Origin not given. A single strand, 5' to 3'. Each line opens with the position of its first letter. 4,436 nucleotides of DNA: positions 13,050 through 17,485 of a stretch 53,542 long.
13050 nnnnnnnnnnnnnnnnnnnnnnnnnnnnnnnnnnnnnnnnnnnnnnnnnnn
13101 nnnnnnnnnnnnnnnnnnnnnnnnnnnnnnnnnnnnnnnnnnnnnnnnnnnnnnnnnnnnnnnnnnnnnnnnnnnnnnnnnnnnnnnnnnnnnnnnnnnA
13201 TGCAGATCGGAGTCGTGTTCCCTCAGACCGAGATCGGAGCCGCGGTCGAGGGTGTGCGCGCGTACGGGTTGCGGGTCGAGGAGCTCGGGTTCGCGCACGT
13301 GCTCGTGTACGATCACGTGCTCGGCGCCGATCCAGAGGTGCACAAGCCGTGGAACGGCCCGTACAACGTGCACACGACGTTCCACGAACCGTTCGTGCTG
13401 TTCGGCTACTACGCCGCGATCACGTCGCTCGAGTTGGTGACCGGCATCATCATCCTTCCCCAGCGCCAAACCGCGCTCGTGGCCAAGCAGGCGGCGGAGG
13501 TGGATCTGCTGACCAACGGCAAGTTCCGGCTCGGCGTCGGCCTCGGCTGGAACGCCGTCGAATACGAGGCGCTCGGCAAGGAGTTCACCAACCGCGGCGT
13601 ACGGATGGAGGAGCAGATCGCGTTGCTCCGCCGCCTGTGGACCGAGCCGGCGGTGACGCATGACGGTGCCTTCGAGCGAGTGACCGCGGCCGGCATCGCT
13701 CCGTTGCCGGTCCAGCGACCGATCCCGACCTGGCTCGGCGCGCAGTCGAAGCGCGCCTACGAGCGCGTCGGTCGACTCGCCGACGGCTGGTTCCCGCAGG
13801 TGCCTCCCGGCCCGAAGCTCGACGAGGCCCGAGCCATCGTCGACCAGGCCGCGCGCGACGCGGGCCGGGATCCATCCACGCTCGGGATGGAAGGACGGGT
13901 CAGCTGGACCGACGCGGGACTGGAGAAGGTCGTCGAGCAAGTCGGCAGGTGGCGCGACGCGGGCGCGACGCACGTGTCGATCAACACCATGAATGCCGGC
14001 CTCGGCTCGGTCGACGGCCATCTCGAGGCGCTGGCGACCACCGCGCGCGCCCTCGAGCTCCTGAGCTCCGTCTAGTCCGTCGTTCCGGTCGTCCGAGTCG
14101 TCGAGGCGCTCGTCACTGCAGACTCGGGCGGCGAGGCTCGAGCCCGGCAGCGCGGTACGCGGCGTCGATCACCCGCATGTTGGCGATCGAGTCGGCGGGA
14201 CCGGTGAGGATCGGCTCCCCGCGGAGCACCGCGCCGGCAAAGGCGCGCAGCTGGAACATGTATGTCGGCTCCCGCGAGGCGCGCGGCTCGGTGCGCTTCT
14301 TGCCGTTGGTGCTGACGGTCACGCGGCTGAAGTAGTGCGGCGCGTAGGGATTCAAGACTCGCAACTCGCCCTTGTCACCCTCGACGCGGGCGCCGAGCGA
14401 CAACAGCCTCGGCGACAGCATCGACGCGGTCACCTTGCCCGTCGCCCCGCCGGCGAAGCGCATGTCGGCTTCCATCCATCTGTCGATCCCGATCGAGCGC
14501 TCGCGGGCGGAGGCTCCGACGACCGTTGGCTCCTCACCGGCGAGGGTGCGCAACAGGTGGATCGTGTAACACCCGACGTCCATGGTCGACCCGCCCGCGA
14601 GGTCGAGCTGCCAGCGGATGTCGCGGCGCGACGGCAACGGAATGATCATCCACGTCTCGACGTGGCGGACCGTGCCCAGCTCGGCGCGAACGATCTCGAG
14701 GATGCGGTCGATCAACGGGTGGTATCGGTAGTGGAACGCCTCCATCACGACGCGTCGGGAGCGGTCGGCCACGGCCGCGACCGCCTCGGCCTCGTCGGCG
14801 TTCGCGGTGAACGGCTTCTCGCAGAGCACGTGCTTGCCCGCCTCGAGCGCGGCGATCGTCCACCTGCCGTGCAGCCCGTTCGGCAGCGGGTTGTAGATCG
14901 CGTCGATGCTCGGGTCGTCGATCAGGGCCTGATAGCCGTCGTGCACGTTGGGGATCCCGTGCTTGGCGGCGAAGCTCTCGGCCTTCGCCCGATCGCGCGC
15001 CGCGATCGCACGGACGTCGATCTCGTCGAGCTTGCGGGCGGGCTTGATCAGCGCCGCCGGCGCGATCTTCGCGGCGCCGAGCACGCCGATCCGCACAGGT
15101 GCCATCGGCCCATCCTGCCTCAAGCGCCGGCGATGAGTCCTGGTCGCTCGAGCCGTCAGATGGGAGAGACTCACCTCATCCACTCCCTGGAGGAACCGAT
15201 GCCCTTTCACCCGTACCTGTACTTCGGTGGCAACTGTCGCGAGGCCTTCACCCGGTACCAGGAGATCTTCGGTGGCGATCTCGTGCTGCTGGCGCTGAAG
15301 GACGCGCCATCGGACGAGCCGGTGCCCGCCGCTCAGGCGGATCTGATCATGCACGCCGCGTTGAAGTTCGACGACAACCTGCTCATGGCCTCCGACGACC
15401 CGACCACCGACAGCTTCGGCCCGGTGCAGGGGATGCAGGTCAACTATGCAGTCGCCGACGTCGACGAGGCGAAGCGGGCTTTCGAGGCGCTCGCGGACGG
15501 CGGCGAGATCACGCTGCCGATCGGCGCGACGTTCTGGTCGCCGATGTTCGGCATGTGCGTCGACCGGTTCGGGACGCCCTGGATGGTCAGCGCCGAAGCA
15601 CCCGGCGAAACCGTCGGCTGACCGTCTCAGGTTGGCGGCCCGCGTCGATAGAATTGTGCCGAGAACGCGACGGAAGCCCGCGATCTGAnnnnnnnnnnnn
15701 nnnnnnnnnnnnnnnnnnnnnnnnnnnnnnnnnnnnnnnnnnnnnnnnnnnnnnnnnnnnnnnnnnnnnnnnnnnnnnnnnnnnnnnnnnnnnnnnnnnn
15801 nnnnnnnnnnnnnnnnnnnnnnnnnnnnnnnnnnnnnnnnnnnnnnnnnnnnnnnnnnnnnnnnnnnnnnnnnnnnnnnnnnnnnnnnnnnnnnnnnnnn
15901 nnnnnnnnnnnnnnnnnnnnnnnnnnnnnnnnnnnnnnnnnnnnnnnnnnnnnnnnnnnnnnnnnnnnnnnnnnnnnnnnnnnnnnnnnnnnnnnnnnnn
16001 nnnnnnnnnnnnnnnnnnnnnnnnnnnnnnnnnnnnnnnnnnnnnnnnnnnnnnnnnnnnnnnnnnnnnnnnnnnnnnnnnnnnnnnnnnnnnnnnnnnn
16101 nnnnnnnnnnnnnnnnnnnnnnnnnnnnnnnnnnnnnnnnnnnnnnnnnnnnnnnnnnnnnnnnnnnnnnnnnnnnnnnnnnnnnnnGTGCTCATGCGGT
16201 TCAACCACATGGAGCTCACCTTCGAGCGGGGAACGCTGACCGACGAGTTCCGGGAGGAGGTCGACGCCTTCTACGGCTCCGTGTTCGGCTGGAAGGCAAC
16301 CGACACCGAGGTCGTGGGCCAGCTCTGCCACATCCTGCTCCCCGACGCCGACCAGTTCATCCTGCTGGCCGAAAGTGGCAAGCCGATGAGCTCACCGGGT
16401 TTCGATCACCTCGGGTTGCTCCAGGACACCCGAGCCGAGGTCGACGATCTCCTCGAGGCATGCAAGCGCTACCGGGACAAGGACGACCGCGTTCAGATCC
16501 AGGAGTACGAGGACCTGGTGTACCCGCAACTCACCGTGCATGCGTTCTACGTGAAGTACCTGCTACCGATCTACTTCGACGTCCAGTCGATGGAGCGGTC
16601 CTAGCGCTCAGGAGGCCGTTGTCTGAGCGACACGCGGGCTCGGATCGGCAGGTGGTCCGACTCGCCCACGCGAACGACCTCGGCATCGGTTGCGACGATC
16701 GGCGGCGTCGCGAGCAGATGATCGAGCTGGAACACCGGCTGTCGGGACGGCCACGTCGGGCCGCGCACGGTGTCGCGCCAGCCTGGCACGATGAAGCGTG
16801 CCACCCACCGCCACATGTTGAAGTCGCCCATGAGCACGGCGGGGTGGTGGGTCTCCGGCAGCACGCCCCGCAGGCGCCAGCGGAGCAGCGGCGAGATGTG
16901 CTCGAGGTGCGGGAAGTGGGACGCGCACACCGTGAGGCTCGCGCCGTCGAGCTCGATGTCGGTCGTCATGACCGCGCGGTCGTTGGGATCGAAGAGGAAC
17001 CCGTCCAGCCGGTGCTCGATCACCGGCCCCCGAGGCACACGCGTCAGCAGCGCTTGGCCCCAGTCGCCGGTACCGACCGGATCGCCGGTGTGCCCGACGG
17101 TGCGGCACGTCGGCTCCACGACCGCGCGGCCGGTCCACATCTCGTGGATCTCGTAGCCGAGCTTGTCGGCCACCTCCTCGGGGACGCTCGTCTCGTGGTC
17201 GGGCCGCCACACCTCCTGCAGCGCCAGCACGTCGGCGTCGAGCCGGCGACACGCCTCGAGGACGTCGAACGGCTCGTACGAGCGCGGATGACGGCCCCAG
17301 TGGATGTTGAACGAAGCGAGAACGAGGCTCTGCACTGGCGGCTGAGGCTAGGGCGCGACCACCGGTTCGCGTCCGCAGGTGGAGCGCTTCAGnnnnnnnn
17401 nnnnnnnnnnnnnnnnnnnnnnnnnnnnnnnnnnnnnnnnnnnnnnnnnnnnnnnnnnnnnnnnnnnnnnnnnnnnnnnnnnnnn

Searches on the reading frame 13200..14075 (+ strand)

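Call 11: search_protein_families(library=pfam, proteins=[window:13200-14075:+], max_evalue=0.001)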
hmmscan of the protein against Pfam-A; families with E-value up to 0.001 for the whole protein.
window:13200-14075:+ (291 aa): 1 family
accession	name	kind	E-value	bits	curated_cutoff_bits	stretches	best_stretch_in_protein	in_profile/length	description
PF00296.26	Bac_luciferase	-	7.3e-42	144.2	27.9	1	14-234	20-228/314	Luciferase-like monooxygenase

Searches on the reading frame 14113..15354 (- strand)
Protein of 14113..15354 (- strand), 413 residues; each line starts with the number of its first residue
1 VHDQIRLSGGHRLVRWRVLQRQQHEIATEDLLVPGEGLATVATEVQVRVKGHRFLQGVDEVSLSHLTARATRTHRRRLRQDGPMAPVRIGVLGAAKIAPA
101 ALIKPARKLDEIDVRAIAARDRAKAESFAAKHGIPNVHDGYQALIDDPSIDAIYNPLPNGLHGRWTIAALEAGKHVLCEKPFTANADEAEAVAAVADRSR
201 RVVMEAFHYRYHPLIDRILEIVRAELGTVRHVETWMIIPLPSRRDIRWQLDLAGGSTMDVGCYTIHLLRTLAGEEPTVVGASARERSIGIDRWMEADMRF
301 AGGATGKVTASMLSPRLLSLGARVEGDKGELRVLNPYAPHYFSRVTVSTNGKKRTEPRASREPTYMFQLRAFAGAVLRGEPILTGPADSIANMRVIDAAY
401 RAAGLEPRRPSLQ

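Call 11: search_protein_families(library=pfam, proteins=[window:14113-15354:-], max_evalue=0.001)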
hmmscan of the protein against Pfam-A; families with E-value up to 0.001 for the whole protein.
window:14113-15354:- (413 aa): 3 families
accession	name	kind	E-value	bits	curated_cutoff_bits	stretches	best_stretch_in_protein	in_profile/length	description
PF01408.29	GFO_IDH_MocA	-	2.8e-23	83.3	24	1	87-206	1-119/120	Oxidoreductase family, NAD-binding Rossmann fold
PF22725.1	GFO_IDH_MocA_C3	-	1.5e-17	64.2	27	1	224-331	11-123/124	GFO/IDH/MocA C-terminal domain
PF02894.22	GFO_IDH_MocA_C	-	5e-11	43.2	22.9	1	224-403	7-210/218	Oxidoreductase family, C-terminal alpha/beta domain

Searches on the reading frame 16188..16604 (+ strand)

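Call 12: search_protein_families(library=pfam, proteins=[window:16188-16604:+], max_evalue=0.001)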
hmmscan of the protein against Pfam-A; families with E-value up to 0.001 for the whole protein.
window:16188-16604:+ (138 aa): 1 family
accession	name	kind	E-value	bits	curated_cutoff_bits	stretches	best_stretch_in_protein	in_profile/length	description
PF00903.31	Glyoxalase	-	0.00077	20.3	20.6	0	27-96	17-92/121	Glyoxalase/Bleomycin resistance protein/Dioxygenase superfamily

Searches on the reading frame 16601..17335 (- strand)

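Call 12: search_protein_families(library=pfam, proteins=[window:16601-17335:-], max_evalue=0.001)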
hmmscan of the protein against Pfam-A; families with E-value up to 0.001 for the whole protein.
window:16601-17335:- (244 aa): 1 family
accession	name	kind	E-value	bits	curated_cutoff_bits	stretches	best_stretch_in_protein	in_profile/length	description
PF03372.29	Exo_endo_phos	-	3.2e-17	63.5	24.5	1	7-228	1-225/225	Endonuclease/Exonuclease/phosphatase family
